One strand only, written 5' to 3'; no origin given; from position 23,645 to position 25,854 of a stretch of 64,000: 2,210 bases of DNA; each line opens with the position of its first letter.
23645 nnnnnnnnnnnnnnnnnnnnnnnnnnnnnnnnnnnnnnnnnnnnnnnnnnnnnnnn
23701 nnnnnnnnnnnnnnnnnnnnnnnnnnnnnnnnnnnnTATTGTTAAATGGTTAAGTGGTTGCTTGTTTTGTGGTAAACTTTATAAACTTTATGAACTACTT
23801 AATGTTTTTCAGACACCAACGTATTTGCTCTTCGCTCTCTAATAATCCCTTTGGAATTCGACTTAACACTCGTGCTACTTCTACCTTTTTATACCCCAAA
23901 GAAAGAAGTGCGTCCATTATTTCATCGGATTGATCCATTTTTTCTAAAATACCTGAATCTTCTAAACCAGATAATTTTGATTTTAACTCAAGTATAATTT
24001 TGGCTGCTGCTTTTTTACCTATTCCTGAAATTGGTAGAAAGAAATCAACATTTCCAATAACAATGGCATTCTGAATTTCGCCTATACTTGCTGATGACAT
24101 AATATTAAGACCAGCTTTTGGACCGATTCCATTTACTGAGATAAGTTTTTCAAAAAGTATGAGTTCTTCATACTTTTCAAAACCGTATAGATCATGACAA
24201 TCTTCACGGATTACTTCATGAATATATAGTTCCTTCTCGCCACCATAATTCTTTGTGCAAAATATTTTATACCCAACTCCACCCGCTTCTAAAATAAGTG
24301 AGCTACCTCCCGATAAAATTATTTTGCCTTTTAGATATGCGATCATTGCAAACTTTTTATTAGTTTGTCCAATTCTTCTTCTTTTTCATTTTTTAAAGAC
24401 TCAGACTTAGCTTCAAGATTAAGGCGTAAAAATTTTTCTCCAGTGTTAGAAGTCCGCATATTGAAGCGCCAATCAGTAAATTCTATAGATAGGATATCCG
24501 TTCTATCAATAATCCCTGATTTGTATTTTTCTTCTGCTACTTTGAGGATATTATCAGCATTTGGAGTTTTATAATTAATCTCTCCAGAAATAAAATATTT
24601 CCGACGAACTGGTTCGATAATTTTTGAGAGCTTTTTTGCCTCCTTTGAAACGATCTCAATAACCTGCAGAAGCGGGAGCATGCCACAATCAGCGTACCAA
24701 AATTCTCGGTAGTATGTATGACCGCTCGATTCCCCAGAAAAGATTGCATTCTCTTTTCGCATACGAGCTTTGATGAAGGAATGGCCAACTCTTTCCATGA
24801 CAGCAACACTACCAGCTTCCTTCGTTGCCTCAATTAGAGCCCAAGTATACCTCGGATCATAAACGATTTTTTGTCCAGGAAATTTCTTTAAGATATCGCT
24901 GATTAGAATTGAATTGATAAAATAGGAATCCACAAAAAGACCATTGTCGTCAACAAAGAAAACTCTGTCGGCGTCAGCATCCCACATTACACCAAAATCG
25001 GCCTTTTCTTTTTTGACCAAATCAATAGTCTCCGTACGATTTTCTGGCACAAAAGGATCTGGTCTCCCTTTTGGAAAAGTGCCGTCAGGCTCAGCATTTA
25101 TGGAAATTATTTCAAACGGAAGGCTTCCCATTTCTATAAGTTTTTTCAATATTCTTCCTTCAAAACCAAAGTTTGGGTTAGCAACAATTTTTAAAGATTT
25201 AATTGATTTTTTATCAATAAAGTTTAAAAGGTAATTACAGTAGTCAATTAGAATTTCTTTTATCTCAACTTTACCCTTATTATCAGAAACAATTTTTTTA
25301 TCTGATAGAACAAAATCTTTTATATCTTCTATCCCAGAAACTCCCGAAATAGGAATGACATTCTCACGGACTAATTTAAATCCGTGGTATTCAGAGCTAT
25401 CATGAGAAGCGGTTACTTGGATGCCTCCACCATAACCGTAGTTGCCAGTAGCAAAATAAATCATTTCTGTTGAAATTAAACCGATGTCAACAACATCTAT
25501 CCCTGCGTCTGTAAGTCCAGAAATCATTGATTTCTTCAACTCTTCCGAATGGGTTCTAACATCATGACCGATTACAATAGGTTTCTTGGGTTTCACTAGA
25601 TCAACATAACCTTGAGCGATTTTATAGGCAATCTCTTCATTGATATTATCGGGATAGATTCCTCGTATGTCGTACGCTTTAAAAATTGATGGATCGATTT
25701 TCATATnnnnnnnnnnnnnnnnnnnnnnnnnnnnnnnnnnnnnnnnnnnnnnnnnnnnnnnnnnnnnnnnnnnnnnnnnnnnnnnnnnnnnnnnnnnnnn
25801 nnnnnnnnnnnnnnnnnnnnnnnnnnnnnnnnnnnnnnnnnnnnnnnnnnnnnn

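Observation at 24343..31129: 6.8-kb sugar-activation / glycosyltransferase cassette inserted inside the yebC-ruvC...ruvA-ruvB operon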

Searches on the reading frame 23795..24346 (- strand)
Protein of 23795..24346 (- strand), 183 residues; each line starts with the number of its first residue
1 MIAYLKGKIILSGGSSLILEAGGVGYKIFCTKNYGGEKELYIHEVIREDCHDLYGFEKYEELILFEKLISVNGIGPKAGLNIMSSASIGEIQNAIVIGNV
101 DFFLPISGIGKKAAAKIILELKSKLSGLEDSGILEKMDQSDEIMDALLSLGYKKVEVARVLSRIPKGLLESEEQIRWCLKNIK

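Call 3: search_protein_families(library=pfam, proteins=[window:23795-24346:-], max_evalue=0.01)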
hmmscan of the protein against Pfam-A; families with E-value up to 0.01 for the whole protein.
window:23795-24346:- (183 aa): 3 families
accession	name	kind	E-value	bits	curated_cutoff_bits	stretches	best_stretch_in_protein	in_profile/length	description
PF01330.27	RuvA_N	-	3.2e-16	59.6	23.6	1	1-55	1-61/61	RuvA N terminal domain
PF14520.12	HHH_5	-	4.6e-12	46.7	27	1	65-122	1-56/57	Helix-hairpin-helix domain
PF07499.19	RuvA_C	-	2.7e-08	34.6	24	1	139-182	2-46/47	RuvA, C-terminal domain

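Call 4: search_protein_families(library=ncbifam, proteins=[window:23795-24346:-], max_evalue=0.01)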
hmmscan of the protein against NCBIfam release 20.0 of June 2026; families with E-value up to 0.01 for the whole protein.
window:23795-24346:- (183 aa): 2 families
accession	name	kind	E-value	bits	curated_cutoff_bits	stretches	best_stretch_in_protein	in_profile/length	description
TIGR00084.2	ruvA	equivalog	4.9e-47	160.1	85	1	1-180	1-202/202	Holliday junction branch migration protein RuvA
NF011194.0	PRK14600.1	equivalog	9.5e-22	77.6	180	1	1-182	1-186/188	Holliday junction branch migration protein RuvA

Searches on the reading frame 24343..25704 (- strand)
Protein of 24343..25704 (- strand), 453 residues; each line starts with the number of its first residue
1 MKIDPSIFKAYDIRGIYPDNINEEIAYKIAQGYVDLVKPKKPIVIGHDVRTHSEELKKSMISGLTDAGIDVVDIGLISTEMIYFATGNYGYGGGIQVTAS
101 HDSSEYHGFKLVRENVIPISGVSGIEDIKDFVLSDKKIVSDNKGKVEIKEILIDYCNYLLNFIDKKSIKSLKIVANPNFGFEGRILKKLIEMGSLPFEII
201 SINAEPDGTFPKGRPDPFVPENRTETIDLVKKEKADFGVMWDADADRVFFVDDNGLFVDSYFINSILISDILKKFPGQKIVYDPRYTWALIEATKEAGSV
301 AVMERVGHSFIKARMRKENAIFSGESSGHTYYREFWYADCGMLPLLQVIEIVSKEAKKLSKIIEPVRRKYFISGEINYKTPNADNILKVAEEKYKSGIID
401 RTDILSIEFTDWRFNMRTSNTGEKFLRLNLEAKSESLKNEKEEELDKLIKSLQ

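Call 3: search_protein_families(library=pfam, proteins=[window:24343-25704:-], max_evalue=0.01)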
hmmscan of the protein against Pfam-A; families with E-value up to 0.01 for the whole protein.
window:24343-25704:- (453 aa): 4 families
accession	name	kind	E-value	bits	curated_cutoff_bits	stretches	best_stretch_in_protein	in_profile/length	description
PF02878.22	PGM_PMM_I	-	9.6e-34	116.5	22.5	1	7-121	3-121/138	Phosphoglucomutase/phosphomannomutase, alpha/beta/alpha domain I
PF02879.22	PGM_PMM_II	-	4.1e-20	72.7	29.3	1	154-255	2-103/103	Phosphoglucomutase/phosphomannomutase, alpha/beta/alpha domain II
PF02880.22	PGM_PMM_III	-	4.1e-20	72.5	20.7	1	265-365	7-110/115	Phosphoglucomutase/phosphomannomutase, alpha/beta/alpha domain III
PF00408.26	PGM_PMM_IV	-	0.00039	20.8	23.1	1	375-446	1-66/68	Phosphoglucomutase/phosphomannomutase, C-terminal domain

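Call 4: search_protein_families(library=ncbifam, proteins=[window:24343-25704:-], max_evalue=0.01)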
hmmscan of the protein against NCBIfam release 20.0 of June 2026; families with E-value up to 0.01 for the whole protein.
window:24343-25704:- (453 aa): 6 families
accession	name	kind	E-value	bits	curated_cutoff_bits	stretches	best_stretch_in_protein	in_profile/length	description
NF011943.0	PRK15414.1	subfamily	1.9e-116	389.8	801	1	7-445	6-450/456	phosphomannomutase CpsG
NF007088.0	PRK09542.1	equivalog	1.6e-102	343.9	618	1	6-450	10-454/456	phosphomannomutase/phosphoglucomutase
TIGR03990.1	Arch_GlmM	equivalog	6.9e-84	282.3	439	1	7-447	3-442/444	phosphoglucosamine mutase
NF046027.1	PhglucPhmanMutPgmG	equivalog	1.5e-72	244.7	600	1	2-440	4-441/460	phosphoglucomutase/phosphomannomutase PgmG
TIGR01455.1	glmM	equivalog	5.1e-37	127.6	447.55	1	39-449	37-440/442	phosphoglucosamine mutase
NF005737.0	PRK07564.1-1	equivalog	0.001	17.8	378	0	138-258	168-292/543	alpha-D-glucose phosphate-specific phosphoglucomutase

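Call 80: search_protein_families(library=padloc, proteins=[window:24343-25704:-], max_evalue=0.01)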
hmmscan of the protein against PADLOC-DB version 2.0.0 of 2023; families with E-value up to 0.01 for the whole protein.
window:24343-25704:- (453 aa): 0 families

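Call 81: search_protein_families(library=phrogs, proteins=[window:24343-25704:-], max_evalue=0.001)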
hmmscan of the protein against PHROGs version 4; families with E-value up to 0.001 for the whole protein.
window:24343-25704:- (453 aa): 1 family
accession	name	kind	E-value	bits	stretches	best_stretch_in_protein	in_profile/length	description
phrog_20109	-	unknown function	1.1e-42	147.2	1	8-445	7-478/489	-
